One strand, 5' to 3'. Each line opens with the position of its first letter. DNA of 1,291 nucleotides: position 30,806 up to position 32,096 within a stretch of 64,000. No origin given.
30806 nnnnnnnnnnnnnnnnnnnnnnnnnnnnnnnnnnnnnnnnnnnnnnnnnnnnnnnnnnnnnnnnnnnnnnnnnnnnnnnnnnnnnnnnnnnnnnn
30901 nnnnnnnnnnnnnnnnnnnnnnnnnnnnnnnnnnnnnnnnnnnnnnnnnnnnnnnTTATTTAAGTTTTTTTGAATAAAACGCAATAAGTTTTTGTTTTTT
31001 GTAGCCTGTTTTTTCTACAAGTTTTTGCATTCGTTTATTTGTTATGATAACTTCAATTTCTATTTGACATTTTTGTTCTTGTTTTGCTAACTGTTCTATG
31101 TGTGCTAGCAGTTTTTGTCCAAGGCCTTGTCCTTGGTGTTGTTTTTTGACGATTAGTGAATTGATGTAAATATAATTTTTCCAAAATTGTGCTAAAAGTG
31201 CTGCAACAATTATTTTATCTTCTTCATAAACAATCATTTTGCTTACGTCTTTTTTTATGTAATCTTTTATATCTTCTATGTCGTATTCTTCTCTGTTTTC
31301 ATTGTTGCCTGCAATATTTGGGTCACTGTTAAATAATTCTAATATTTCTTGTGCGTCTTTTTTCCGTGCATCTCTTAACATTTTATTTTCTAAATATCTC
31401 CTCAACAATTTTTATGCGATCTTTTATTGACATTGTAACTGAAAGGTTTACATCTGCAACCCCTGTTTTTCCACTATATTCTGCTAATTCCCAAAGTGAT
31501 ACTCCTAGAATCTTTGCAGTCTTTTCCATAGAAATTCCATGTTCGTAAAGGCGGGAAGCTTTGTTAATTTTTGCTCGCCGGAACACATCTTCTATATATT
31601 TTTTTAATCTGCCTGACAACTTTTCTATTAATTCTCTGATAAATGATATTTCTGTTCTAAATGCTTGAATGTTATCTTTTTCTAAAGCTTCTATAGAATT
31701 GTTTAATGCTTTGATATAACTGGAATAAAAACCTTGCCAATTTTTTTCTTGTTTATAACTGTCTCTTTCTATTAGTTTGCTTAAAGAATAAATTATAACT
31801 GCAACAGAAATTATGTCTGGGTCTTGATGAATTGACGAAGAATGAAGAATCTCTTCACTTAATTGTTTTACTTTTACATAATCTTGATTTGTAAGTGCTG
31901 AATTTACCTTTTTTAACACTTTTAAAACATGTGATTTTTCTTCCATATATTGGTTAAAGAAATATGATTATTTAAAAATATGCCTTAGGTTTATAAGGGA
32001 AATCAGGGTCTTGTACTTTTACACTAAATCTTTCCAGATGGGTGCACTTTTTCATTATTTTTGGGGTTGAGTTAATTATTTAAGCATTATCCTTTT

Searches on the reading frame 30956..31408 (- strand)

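Call 54: search_protein_families(library=pfam, proteins=[window:30956-31408:-], max_evalue=0.001)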
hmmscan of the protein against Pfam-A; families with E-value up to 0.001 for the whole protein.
window:30956-31408:- (150 aa): 6 families
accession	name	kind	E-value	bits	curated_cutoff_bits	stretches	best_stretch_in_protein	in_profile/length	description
PF00583.31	Acetyltransf_1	-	1.4e-15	58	20.7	1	21-136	3-116/116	Acetyltransferase (GNAT) family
PF13508.13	Acetyltransf_7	-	1.1e-11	45.4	27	1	57-137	4-83/84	Acetyltransferase (GNAT) domain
PF13673.13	Acetyltransf_10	-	1.1e-10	42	23.6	1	43-138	18-109/128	Acetyltransferase (GNAT) domain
PF13420.13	Acetyltransf_4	-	8.5e-07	29.6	24.3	1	11-140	1-138/155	Acetyltransferase (GNAT) domain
PF13302.13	Acetyltransf_3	-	4.7e-06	27.8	25.4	1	10-137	3-138/138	Acetyltransferase (GNAT) domain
PF08445.16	FR47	-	1e-05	25.8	22.1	1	77-139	19-80/86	FR47-like protein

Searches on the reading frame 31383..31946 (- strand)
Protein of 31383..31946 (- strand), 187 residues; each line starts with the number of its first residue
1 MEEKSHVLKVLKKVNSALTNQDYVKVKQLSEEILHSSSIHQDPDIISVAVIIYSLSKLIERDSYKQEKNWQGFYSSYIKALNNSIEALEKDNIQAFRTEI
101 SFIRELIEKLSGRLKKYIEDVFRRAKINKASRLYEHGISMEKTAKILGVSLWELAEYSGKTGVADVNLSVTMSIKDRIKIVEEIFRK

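Call 54: search_protein_families(library=pfam, proteins=[window:31383-31946:-], max_evalue=0.001)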
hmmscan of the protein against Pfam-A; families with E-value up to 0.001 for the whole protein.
window:31383-31946:- (187 aa): 1 family
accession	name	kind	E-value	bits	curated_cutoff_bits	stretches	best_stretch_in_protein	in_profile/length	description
PF02796.21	HTH_7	-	2.4e-05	24.8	23.8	1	112-150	1-34/45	Helix-turn-helix domain of resolvase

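Call 64: search_protein_families(library=pfam, proteins=[window:31383-31946:-], max_evalue=0.05)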
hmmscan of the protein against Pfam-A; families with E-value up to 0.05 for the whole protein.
window:31383-31946:- (187 aa): 6 families
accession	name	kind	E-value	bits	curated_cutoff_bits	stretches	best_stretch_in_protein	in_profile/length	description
PF02796.21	HTH_7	-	2.4e-05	24.8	23.8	1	112-150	1-34/45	Helix-turn-helix domain of resolvase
PF03683.19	UPF0175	-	0.0061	16.7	27.9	1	114-164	9-60/75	Uncharacterised protein family (UPF0175)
PF02561.19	FliS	-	0.0087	16.8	26.7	1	66-116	14-64/115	Flagellar protein FliS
PF08878.16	HamA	-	0.012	15.9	25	1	73-126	108-162/230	HamA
PF25570.1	TPR_DENND3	-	0.019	15.4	27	1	65-121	15-70/115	DENND3-like, TPR repeats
PF25032.1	N-HEAT_ATR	-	0.021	13.9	27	1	55-158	248-349/547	Serine/threonine-protein kinase ATR, N-HEAT region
